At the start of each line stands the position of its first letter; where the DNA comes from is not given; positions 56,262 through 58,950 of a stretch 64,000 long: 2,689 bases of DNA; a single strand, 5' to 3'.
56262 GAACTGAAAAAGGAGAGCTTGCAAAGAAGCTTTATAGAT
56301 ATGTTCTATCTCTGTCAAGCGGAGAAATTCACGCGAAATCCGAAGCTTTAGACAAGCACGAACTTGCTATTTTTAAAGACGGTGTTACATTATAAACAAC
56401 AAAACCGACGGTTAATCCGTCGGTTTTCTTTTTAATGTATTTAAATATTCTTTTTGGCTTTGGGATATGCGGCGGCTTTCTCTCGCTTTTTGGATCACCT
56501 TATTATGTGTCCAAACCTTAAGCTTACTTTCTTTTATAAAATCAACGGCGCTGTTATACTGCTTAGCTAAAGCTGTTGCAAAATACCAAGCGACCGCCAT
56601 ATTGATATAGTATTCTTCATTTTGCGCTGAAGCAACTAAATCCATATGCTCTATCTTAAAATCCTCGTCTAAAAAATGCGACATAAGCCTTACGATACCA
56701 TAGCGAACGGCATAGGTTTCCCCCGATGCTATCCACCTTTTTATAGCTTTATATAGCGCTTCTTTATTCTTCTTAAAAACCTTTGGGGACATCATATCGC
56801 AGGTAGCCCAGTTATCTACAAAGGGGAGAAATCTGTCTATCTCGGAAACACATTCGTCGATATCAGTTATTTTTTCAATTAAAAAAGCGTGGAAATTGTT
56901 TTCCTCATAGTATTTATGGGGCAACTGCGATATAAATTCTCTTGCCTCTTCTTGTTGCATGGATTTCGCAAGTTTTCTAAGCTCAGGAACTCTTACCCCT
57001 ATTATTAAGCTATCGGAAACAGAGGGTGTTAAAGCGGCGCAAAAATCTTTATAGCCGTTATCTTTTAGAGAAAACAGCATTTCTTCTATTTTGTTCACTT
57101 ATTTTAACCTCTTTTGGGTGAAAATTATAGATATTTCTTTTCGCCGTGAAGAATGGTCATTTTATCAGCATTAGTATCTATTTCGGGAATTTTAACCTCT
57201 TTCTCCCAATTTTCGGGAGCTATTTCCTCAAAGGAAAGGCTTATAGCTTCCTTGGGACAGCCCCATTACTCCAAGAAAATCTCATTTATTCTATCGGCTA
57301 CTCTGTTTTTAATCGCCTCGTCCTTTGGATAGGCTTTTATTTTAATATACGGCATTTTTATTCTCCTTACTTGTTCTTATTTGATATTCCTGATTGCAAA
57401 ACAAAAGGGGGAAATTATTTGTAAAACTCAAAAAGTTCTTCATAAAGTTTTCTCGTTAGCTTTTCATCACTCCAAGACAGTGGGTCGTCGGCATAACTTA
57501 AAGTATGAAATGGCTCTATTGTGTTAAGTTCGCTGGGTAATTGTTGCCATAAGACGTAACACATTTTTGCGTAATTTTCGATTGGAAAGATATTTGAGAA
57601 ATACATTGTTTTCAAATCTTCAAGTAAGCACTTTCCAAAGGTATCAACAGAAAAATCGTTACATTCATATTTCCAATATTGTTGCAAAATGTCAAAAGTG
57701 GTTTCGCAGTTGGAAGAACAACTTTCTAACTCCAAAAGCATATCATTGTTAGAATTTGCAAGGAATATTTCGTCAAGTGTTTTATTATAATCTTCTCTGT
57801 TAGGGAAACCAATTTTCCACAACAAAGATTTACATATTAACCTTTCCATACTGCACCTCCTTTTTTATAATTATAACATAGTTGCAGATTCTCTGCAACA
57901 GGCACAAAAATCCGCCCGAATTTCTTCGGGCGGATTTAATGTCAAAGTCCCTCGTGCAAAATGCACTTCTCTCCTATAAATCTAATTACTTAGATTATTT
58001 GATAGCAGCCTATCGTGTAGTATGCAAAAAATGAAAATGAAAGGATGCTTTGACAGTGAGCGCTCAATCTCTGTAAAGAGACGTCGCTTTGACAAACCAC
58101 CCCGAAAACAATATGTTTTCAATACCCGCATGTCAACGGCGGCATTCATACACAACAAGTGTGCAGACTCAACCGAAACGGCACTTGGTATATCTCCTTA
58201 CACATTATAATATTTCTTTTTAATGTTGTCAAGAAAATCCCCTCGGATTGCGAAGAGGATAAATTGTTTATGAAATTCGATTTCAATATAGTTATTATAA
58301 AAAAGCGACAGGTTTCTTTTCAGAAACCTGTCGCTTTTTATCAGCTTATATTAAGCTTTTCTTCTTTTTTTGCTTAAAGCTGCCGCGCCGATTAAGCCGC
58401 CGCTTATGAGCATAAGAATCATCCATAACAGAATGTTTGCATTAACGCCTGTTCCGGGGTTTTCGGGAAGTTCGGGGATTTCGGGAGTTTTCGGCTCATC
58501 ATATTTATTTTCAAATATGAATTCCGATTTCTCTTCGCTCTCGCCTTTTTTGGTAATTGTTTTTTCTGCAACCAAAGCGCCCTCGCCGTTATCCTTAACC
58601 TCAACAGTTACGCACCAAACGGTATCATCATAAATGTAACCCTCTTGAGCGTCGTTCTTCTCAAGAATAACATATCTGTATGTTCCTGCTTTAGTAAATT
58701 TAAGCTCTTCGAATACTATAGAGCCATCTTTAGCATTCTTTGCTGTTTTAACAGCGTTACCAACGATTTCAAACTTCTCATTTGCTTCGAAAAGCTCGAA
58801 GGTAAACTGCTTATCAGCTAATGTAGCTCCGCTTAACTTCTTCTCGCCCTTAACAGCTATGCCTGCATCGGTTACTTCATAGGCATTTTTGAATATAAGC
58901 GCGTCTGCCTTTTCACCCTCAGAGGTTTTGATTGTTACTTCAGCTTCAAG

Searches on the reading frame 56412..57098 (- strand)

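Call 10: search_protein_families(library=pfam, proteins=[window:56412-57098:-], max_evalue=1)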
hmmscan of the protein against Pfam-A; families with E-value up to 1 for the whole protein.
window:56412-57098:- (228 aa): 3 families
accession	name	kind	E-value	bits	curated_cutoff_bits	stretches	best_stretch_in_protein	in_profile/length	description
PF08713.17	DNA_alkylation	-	3.7e-14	53.4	21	1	31-192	26-198/213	DNA alkylation repair enzyme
PF10915.13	DUF2709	-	0.027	14.2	23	0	74-97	212-235/237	Protein of unknown function (DUF2709)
PF07527.18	Hairy_orange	-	0.1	13.3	25.3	1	81-105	7-25/40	Hairy Orange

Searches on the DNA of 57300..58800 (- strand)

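Call 4: search_rna_families(source=window, start=57300, end=58800, threshold=evalue, max_evalue=10, show_alignments=3)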
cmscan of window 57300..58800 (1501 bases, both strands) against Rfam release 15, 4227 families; matches with E-value up to 10: 36.
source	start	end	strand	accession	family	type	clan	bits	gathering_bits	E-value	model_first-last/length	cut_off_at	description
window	57747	57941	+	RF02452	ncr1575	Gene; sRNA;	-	31.9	60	0.021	1-212/212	no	Bacillus sRNA ncr1575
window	58300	58407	-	RF02617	SSRC10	Gene; sRNA;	-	31.7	56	0.0012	1-113/113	no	Streptococcus sRNA 10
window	58280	58357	-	RF03993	mir-8536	Gene; miRNA;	-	29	100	0.0011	1-86/86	no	mir-8536 microRNA precursor family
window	58280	58357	+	RF03993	mir-8536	Gene; miRNA;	-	26.8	100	0.005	1-86/86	no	mir-8536 microRNA precursor family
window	58231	58372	-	RF02452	ncr1575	Gene; sRNA;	-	25.2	60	0.5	1-212/212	no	Bacillus sRNA ncr1575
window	57904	58026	-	RF02452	ncr1575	Gene; sRNA;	-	25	60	0.54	1-212/212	no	Bacillus sRNA ncr1575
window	57690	57840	+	RF00025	Telomerase-cil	Gene;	CL00004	24.5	52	0.32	1-165/165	no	Ciliate telomerase RNA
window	58293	58350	+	RF00979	mir-553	Gene; miRNA;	-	24.4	82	0.076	1-62/62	no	mir-553 microRNA precursor family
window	58270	58338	+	RF01459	rliE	Gene; sRNA;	-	23.5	90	0.35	112-182/222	no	Listeria sRNA rliE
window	58295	58415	-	RF01606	plasmodium_snoR31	Gene; snRNA; snoRNA; HACA-box;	-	22.5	60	3.5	1-145/145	no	small nucleolar RNA snoR31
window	58299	58377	-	RF04178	BTnc005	Gene; sRNA;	-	21.7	174.8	0.026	1-205/205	no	Bacteroides sRNA BTnc005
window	58284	58421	-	RF00225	IRES_Tobamo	Cis-reg; IRES;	-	21.5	50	1.9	1-151/151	no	Tobamovirus internal ribosome entry site (IRES)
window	58266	58349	+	RF02366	Yfr19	Gene; sRNA;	-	21.1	70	3.5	1-82/82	no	Cyanobacterial functional RNA 19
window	57908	57969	-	RF04181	rteR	Gene; sRNA;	-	20.6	72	3.3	1-84/84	no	rteR sRNA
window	58290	58386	+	RF02579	tsr26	Gene; sRNA;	-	20.1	141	4.5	1-122/122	no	S. aureus tsr26 small RNA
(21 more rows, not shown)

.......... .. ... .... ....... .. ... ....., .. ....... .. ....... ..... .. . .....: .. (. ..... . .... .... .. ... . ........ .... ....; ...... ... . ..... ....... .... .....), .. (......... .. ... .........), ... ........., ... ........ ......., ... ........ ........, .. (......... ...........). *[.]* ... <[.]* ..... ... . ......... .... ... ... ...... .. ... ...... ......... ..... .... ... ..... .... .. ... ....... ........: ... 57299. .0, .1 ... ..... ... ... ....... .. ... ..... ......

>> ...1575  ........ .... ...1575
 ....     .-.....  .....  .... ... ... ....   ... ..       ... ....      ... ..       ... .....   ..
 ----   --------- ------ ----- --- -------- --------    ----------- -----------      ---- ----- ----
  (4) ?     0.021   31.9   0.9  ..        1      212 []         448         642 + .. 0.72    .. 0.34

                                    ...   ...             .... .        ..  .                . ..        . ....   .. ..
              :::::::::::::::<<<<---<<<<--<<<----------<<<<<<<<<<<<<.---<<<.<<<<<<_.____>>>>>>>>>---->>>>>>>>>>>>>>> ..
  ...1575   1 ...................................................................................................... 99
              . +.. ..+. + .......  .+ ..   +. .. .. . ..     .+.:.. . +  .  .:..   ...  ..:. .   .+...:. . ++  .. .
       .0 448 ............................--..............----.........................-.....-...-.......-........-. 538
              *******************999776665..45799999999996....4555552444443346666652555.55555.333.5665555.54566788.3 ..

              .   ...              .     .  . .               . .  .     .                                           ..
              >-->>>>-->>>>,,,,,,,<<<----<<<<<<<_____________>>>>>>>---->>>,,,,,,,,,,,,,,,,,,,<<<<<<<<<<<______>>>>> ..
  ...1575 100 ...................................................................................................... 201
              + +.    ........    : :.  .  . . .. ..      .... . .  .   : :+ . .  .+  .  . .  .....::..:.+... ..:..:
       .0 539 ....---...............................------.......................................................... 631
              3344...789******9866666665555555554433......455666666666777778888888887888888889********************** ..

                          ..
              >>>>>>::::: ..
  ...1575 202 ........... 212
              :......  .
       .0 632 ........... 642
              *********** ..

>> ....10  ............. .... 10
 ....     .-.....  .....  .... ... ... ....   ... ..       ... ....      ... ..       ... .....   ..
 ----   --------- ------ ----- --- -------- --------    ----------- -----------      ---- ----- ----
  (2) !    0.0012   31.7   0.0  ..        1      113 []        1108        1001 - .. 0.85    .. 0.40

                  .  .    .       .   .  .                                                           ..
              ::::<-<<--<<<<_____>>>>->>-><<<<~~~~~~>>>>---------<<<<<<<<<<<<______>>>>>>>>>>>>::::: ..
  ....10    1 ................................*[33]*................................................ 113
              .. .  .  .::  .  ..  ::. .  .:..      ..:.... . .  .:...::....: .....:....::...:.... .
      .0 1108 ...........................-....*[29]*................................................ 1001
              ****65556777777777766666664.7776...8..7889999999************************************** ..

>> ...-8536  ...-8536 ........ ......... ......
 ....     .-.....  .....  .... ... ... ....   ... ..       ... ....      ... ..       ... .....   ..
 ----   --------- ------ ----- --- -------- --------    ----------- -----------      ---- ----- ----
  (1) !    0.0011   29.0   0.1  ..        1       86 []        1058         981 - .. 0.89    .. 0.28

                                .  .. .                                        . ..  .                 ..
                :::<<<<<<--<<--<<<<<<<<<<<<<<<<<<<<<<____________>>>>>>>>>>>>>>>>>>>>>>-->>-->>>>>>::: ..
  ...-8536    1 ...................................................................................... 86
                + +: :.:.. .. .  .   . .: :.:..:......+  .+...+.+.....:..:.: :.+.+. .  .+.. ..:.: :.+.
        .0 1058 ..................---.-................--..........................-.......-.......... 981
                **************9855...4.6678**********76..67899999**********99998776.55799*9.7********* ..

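Call 26: search_rna_families(sources=[L024, L015, L022, L018, L012], threshold=evalue, max_evalue=0.1)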
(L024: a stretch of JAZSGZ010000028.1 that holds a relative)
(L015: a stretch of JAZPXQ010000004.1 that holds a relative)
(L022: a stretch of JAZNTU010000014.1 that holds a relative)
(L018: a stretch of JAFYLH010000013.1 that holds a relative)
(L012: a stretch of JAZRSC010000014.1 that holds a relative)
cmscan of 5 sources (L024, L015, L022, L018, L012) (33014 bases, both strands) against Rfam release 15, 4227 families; matches with E-value up to 0.1: 9.
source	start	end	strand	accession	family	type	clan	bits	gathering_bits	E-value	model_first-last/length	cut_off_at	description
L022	1017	1088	+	RF01706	Gut-1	Gene; sRNA;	-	46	50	3.8e-06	1-77/77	no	Gut-1 RNA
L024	2923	3004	-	RF01706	Gut-1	Gene; sRNA;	-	45.6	50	4.8e-06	1-77/77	no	Gut-1 RNA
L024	3647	3714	+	RF01706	Gut-1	Gene; sRNA;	-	44.3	50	1e-05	1-77/77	no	Gut-1 RNA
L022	1108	1190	-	RF01706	Gut-1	Gene; sRNA;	-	41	50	6.8e-05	1-77/77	no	Gut-1 RNA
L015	4631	4712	-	RF01706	Gut-1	Gene; sRNA;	-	40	50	0.00012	1-77/77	no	Gut-1 RNA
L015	4538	4608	+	RF01706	Gut-1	Gene; sRNA;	-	39.1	50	0.00021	1-77/77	no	Gut-1 RNA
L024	3736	3818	-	RF01706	Gut-1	Gene; sRNA;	-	37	50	0.00069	1-77/77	no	Gut-1 RNA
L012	2202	2271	+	RF01706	Gut-1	Gene; sRNA;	-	30.2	50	0.037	1-77/77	no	Gut-1 RNA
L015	5517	5591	+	RF01706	Gut-1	Gene; sRNA;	-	29.4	50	0.06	1-77/77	no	Gut-1 RNA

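Call 71: search_dna_similar(query=window:57900-58300:-, collection=phages, mode=distant, max_evalue=0.01, max_rows=10)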
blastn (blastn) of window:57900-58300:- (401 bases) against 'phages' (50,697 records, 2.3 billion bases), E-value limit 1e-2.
No match.

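Call 72: search_dna_similar(query=window:57900-58300:-, collection=plasmids, mode=distant, max_evalue=0.01, max_rows=10)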
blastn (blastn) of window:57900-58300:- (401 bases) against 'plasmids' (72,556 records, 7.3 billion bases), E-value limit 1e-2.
No match.
